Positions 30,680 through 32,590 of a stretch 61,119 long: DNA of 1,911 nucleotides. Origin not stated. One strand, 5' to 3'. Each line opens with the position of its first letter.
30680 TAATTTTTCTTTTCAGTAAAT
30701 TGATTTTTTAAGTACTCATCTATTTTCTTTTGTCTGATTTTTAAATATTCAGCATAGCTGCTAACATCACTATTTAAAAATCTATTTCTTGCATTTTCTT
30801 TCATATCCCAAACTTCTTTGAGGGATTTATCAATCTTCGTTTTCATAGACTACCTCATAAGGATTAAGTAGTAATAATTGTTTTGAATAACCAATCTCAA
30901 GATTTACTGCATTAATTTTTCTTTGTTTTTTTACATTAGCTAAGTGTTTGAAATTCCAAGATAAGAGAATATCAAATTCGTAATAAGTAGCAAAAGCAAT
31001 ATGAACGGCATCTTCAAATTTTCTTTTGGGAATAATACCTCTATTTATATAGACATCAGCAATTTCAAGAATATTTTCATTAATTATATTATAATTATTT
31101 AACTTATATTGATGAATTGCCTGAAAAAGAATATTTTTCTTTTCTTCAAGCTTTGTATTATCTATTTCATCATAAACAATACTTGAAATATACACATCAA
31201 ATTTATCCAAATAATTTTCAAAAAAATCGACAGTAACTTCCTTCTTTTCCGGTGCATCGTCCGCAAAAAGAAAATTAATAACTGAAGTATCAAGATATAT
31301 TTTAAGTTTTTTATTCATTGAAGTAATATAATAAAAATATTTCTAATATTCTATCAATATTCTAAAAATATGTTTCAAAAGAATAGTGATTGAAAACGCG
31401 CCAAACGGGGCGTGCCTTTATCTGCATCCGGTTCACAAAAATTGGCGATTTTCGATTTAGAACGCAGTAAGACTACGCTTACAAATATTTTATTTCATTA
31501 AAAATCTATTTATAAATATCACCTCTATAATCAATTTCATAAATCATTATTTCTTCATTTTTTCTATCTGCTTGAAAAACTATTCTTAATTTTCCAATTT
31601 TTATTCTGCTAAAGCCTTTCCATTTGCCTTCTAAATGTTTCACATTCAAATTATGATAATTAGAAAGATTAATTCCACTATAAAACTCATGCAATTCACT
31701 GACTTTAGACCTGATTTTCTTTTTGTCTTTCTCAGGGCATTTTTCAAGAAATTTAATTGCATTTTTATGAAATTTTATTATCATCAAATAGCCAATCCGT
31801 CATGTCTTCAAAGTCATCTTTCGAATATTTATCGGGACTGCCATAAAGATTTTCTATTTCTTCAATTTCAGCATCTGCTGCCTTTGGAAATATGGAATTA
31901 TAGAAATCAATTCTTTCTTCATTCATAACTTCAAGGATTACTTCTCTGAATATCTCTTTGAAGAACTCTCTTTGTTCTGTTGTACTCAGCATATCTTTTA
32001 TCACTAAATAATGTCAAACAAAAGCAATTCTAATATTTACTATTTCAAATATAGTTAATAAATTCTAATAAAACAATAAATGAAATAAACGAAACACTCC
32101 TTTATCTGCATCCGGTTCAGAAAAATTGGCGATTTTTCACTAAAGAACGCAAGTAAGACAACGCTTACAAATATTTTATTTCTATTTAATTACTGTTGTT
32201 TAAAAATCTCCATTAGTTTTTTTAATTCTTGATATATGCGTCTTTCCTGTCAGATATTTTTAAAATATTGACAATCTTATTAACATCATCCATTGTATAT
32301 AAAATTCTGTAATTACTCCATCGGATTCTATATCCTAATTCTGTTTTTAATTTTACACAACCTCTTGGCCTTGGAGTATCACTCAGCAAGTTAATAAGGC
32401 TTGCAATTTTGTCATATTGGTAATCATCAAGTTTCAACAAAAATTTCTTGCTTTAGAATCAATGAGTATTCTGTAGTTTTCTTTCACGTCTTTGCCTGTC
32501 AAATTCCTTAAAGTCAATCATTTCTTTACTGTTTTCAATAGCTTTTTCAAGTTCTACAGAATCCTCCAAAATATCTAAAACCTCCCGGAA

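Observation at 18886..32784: Integron-like cassette array: 16 toxin-antitoxin modules plus other small cassettes, each bounded by one of two conserved repeat families, with no recombinase in the window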

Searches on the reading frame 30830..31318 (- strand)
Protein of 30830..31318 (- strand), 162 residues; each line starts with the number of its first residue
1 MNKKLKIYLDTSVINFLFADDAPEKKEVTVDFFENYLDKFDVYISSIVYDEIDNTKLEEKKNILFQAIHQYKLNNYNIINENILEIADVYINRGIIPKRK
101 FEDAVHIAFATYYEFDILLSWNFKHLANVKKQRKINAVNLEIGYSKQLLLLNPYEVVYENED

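Call 11: search_protein_families(library=pfam, max_evalue=0.01, proteins=[window:30830-31318:-])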
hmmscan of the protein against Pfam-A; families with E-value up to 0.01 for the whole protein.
window:30830-31318:- (162 aa): 1 family
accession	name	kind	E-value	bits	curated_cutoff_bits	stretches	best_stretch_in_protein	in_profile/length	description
PF01850.27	PIN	-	1.1e-05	26.4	23.6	1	7-118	1-108/120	PIN domain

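Call 42: find_related_loci(query=A3, collection=metagenome_contigs, flank=10000)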
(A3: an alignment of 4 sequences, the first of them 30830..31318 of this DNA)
Query A3 (162 aa) in metagenome_contigs; peptide patterns used: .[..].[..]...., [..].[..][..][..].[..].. (x = any residue, [..] = any of these).
600 stretches matched a pattern (row limit reached: there are more); 569 encode a relative of the query (tblastn E <= 1e-3); the best 80 are kept; 80 distinct loci.
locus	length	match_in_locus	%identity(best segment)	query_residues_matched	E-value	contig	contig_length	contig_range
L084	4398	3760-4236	68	1-159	4e-69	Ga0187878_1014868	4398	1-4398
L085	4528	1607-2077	65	3-159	7e-64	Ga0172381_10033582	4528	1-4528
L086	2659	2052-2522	62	3-159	4e-61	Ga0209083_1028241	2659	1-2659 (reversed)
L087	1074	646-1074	59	1-143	3e-56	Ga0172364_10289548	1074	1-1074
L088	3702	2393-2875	56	4-160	5e-53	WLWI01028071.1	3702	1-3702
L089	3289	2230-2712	56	4-160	5e-53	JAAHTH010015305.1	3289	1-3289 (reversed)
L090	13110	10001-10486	52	3-161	2e-51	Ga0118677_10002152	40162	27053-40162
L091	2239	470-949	54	3-159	3e-51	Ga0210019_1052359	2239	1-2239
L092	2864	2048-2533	50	3-161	9e-50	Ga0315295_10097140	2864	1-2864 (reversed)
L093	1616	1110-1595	53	3-162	5e-51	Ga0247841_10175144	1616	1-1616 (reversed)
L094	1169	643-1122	51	3-161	2e-48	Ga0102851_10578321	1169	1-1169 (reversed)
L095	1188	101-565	48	3-156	2e-46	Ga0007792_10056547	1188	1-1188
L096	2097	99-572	49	3-159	5e-43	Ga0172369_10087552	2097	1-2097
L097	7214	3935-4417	44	3-162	1e-41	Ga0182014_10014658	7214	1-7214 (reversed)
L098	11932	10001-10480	48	3-161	3e-41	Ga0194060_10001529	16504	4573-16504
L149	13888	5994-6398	37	1-139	2e-23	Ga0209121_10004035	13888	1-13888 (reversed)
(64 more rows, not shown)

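Call 48: search_protein_families(library=pfam, max_evalue=0.001, proteins=[L149:1367-2419:+, L149:7259-8305:+, L149:9675-10667:+, L149:10720-12138:-, L149:3490-4278:+, L149:2771-3271:+, L149:4516-4854:+, L149:4841-5248:+, L149:9007-9606:+, L149:12875-13414:+])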
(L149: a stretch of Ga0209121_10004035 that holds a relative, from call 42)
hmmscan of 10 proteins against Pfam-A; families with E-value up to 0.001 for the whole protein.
L149:1367-2419:+ (350 aa): 2 families
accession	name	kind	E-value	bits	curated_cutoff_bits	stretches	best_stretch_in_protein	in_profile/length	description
PF06250.17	YhcG_C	-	1.5e-56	191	32.5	1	174-327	2-153/157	YhcG PDDEXK nuclease domain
PF17761.7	DUF1016_N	-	2.8e-46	157.5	32.8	1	16-149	2-137/137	DUF1016 N-terminal domain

L149:7259-8305:+ (348 aa): 3 families
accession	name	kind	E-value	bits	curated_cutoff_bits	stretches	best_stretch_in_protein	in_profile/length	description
PF23988.1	DUF7309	-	8.5e-62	208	27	1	14-184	1-170/170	Domain of unknown function (DUF7309)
PF22007.2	DUF6930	-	2.1e-32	112.4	27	1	219-340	1-123/123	Domain of unknown function (DUF6930)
PF06485.17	Tab2-like_N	-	0.00011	22.7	25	1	233-334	1-98/103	RNA-binding protein Tab2/Atab2 N terminal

L149:9675-10667:+ (330 aa): 4 families
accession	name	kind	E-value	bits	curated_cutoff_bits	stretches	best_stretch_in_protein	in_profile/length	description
PF13177.12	DNA_pol3_delta2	-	1.9e-52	177.9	27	1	8-164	1-158/161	DNA polymerase III, delta subunit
PF09115.15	DNApol3-delta_C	-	4.8e-11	43.6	21.7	1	211-321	4-114/117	DNA polymerase III, delta subunit, C terminal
PF00004.35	AAA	-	5.7e-05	24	21.2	1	29-165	1-130/131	ATPase family associated with various cellular activities (AAA)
PF13401.12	AAA_22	-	9.4e-05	23.2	27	1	26-144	5-122/130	AAA domain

L149:10720-12138:- (472 aa): 3 families
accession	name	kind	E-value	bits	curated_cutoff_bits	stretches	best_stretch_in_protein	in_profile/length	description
PF04055.27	Radical_SAM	-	8.8e-31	107.8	29.5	1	117-274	2-166/166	Radical SAM superfamily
PF13186.11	SPASM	-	2e-10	41.3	21.5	1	367-426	1-66/67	Iron-sulfur cluster-binding domain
PF13353.11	Fer4_12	-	8e-08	33.1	22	1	115-219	8-115/137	4Fe-4S single cluster domain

L149:3490-4278:+ (262 aa): 1 family
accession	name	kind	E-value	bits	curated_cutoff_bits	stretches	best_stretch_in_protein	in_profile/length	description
PF12686.12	DUF3800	-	1.1e-13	52.6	21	1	8-215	2-146/149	Protein of unknown function (DUF3800)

L149:2771-3271:+ (166 aa): 1 family
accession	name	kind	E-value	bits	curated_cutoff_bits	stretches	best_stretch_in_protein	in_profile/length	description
PF11013.13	DUF2851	-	3.8e-06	26.6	25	1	1-112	254-367/375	Protein of unknown function (DUF2851)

L149:4516-4854:+ (112 aa): 3 families
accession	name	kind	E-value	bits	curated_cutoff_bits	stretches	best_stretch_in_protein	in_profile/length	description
PF18765.7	Polbeta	-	2.9e-11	43.8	26.9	1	12-111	1-90/93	Polymerase beta, Nucleotidyltransferase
PF01909.29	NTP_transf_2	-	8.5e-09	36.1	21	1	11-99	1-89/93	Nucleotidyltransferase domain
PF22600.2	MTPAP-like_central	-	0.00034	21.2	27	1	3-56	21-70/139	Poly(A) RNA polymerase, mitochondrial-like, central palm domain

L149:4841-5248:+ (135 aa): 1 family
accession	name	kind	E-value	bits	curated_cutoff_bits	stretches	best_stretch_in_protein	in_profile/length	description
PF05168.19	HEPN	-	5.7e-20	72.1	22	1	9-130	2-116/117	HEPN domain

L149:9007-9606:+ (199 aa): 1 family
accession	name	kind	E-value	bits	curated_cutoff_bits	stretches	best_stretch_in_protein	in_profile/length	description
PF02223.23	Thymidylate_kin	-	3.6e-53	180.4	27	1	5-189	1-184/185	Thymidylate kinase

L149:12875-13414:+ (179 aa): 0 families

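Call 60: find_homologous_proteins(query=window:30830-31318:-, max_evalue=1e-20)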
Query window:30830-31318:- (162 aa): 1249 proteins with E <= 1e-20 among 1688 candidates; the best 120 are listed.
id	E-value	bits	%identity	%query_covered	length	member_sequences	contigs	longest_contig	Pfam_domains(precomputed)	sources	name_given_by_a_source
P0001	1.9e-97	341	100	100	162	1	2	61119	PF01850.28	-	-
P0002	1.1e-76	274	81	100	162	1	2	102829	-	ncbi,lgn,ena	ncbi:MAG: type II toxin-antitoxin system VapC family toxin [bacterium]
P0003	2.8e-76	273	80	100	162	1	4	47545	-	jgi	jgi:predicted nucleic acid-binding protein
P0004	4.5e-76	272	77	98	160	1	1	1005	-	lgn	-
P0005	1.6e-74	267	76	98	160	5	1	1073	PF01850.28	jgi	jgi:predicted nucleic acid-binding protein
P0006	1.3e-73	264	78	99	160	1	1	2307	-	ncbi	-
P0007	1.9e-73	263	77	100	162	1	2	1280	PF01850.28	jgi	-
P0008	3.1e-73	263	78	99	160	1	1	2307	-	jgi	jgi:predicted nucleic acid-binding protein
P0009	5.2e-71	256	78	97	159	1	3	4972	PF01850.28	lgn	-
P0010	2.2e-67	244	71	97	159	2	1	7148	-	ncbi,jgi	jgi:hypothetical protein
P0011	7.7e-67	242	73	97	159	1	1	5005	-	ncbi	-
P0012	1.2e-63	232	68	98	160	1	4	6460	-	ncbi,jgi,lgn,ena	ncbi:MAG: hypothetical protein ABSG15_08855 [FCB group bacterium]|jgi:predicted nucleic acid-binding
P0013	4.7e-63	230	69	98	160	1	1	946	-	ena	-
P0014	4.1e-62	227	65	99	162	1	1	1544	PF01850.28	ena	-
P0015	9.0e-62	226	68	99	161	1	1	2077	-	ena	-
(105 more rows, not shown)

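Call 61: find_encoding_contigs(protein=P0002, flank=10000, max_places=4)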
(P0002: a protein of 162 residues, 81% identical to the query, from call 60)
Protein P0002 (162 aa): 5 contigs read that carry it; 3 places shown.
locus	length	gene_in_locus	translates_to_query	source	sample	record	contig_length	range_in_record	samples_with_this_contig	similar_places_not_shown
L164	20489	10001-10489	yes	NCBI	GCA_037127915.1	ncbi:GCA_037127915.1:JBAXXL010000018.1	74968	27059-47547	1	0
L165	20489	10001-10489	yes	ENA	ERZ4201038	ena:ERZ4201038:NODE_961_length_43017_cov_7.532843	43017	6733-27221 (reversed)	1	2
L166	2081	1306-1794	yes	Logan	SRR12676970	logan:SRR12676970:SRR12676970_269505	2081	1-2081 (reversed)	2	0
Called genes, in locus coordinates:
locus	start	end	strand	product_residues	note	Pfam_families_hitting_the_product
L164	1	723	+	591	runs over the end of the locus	PF01321:Creatinase_N, PF16189:Creatinase_N_2, PF00557:Peptidase_M24, PF16188:Peptidase_M24_C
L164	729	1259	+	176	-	PF04093:MreD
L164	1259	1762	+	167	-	-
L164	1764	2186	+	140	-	PF12869:tRNA_anti-like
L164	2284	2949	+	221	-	-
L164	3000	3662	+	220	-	PF00923:TAL_FSA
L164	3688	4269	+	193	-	PF03588:Leu_Phe_trans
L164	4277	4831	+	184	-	-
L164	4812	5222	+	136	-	-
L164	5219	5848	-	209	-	PF01205:Impact_N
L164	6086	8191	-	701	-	PF24807:WD40_CDC20-Fz, PF25174:Beta-prop_THOC3, PF25391:WD40_Gbeta, PF23381:Beta-prop_IFT122_1st, PF24805:EIF3I, PF24814:WD40_Prp19, PF25172:Beta-prop_WDR3_2nd, PF25173:Beta-prop_WDR3_1st, +114 more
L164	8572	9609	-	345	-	PF18962:Por_Secre_tail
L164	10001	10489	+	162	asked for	-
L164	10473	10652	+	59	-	-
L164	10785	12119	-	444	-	PF14870:PSII_BNR (faint), PF15902:Sortilin-Vps10 (weak), PF18962:Por_Secre_tail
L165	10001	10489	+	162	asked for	-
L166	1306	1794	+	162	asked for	-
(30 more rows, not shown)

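Call 62: find_encoding_contigs(protein=P0003, flank=10000, max_places=4)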
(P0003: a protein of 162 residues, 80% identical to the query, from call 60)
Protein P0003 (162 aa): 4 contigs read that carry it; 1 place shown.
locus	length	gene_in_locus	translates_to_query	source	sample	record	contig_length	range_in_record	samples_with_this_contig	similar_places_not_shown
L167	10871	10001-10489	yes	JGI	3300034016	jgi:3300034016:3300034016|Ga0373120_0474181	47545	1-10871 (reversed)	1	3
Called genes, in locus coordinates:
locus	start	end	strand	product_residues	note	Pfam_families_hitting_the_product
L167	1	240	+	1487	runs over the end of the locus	PF00092:VWA, PF13519:VWA_2, PF13768:VWA_3 (weak), PF22066:Cep192_D8 (faint), PF22544:HYDIN_VesB_CFA65-like_Ig (faint), PF22073:Cep192_D4 (faint), PF16656:Pur_ac_phosph_N (faint), PF18962:Por_Secre_tail, +1 more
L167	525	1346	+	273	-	PF18573:BclA_C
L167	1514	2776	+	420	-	PF07396:Porin_O_P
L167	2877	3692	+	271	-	PF12849:PBP_like_2, PF13531:SBP_bac_11 (faint), PF12727:PBP_like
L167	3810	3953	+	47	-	-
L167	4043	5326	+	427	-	PF00528:BPD_transp_1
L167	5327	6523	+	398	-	PF00528:BPD_transp_1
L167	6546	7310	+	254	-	PF00005:ABC_tran, PF02463:SMC_N (weak), PF13175:AAA_15 (faint), PF13304:AAA_21 (weak)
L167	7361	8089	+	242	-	PF01895:PhoU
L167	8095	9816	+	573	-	PF16736:sCache_like (weak), PF00672:HAMP, PF00512:HisKA, PF02518:HATPase_c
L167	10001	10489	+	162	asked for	-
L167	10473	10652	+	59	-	-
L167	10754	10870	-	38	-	?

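Call 93: find_encoding_contigs(protein=P0009, flank=10000, max_places=5)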
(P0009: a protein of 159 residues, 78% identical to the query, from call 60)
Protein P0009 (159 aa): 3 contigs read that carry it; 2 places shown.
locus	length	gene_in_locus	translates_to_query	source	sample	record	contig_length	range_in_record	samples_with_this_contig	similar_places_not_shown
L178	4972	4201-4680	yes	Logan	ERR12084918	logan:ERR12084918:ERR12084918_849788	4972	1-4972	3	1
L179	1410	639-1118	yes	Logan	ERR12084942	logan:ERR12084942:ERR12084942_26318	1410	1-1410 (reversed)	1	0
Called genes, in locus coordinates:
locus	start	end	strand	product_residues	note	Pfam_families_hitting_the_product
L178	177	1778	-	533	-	-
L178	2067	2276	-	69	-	-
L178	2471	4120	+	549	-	PF17391:Urocanase_N, PF01175:Urocanase, PF17392:Urocanase_C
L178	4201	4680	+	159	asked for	PF01850:PIN (weak)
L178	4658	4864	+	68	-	-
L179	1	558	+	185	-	?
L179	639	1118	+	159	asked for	PF01850:PIN (weak)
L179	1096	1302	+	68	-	-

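Call 94: find_encoding_contigs(protein=P0010, flank=10000, max_places=5)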
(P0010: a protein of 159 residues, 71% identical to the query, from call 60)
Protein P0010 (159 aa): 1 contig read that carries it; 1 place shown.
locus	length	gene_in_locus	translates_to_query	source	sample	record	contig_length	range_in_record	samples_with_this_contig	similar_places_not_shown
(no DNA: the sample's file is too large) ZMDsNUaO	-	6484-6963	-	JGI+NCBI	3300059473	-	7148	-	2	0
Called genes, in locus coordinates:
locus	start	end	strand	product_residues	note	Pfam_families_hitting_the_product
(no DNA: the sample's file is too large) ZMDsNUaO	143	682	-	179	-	PF13302:Acetyltransf_3, PF00583:Acetyltransf_1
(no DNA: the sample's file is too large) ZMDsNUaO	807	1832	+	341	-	PF13310:Virulence_RhuM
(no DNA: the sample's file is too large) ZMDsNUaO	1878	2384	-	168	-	-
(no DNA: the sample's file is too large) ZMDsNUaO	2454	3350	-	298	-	PF01882:DUF58, PF13519:VWA_2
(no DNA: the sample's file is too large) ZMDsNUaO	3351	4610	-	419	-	PF00579:tRNA-synt_1b, PF22421:SYY_C-terminal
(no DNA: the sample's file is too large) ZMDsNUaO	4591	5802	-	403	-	PF00158:Sigma54_activat, PF14532:Sigma54_activ_2, PF07724:AAA_2 (faint), PF07728:AAA_5 (weak), PF00004:AAA (weak), PF25601:AAA_lid_14, PF18024:HTH_50 (weak), PF02954:HTH_8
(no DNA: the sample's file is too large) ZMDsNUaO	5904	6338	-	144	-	-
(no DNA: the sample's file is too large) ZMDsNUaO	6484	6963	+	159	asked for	-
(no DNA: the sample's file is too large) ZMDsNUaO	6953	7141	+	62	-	-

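Call 95: find_encoding_contigs(protein=P0011, flank=10000, max_places=5)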
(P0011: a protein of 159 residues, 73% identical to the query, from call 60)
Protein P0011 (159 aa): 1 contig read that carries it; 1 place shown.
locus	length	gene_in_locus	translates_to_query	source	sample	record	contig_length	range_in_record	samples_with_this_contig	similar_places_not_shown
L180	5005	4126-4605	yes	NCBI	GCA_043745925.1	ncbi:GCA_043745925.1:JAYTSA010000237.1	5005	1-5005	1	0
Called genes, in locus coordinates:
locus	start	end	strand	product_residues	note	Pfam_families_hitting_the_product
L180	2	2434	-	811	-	?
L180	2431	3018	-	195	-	PF00912:Transgly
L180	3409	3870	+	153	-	PF01850:PIN (weak)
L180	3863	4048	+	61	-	-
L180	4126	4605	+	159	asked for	-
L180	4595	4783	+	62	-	-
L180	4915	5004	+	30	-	?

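Call 99: search_protein_families(library=padloc, max_evalue=0.001, proteins=[window:30830-31318:-])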
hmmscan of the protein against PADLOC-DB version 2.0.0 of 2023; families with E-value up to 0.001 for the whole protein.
window:30830-31318:- (162 aa): 0 families

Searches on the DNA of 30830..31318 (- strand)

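Call 86: search_with_rna_model(model_id=R1, sources=[L132, L155, L149, L143, L111, L110, L098, L090, L102, L116, L108, L137, L124, L128, L140, L142, L147, L158, L101, L097, L164, L167, L080, L011, L042], max_evalue=1)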
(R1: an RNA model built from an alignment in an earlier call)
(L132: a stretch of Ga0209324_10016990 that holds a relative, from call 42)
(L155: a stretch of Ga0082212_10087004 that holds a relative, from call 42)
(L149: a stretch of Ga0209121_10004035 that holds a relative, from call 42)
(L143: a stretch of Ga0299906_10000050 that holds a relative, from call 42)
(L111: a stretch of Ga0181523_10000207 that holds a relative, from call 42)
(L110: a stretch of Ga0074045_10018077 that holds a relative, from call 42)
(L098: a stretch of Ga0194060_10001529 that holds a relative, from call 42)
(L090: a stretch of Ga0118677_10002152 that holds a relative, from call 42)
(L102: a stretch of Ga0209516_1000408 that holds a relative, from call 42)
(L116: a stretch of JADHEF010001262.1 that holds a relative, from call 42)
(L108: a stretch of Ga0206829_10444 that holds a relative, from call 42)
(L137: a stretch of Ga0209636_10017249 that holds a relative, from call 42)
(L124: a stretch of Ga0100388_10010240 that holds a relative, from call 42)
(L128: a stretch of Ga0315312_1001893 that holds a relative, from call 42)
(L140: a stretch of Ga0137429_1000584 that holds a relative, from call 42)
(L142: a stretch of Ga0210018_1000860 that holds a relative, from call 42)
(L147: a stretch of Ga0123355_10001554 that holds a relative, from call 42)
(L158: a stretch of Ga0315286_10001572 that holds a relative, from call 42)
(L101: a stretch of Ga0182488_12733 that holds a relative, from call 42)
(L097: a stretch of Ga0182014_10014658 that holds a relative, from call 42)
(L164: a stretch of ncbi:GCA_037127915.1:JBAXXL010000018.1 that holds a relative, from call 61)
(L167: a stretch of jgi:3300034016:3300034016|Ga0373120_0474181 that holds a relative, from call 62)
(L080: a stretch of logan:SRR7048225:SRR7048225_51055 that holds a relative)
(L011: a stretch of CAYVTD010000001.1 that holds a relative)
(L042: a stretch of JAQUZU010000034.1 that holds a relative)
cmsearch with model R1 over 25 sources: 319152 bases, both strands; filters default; matches with E-value up to 1: 3.
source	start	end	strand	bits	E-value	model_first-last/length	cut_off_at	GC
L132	3926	3988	+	20.5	0.027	1-60/60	no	0.63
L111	11003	11060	+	16.7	0.3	1-60/60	no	0.64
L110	2836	2893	+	16.7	0.3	1-60/60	no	0.64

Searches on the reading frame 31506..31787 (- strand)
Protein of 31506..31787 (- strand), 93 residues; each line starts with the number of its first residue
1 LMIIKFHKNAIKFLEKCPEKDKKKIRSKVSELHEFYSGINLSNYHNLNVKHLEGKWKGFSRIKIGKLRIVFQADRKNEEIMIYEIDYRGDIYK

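Call 11: search_protein_families(library=pfam, max_evalue=0.01, proteins=[window:31506-31787:-])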
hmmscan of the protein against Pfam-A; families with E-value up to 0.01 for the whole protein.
window:31506-31787:- (93 aa): 1 family
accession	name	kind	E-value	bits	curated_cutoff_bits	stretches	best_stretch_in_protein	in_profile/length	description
PF05016.21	ParE_toxin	-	1.3e-05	26.1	23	1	4-92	1-89/89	ParE toxin of type II toxin-antitoxin system, parDE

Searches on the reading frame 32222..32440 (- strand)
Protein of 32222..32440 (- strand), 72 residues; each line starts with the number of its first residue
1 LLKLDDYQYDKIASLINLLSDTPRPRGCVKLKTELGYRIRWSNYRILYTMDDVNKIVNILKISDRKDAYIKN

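Call 11: search_protein_families(library=pfam, max_evalue=0.01, proteins=[window:32222-32440:-])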
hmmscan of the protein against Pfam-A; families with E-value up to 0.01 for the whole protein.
window:32222-32440:- (72 aa): 1 family
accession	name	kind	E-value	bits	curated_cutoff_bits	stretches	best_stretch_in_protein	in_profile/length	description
PF05016.21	ParE_toxin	-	1.4e-05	26.1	23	1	10-69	30-89/89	ParE toxin of type II toxin-antitoxin system, parDE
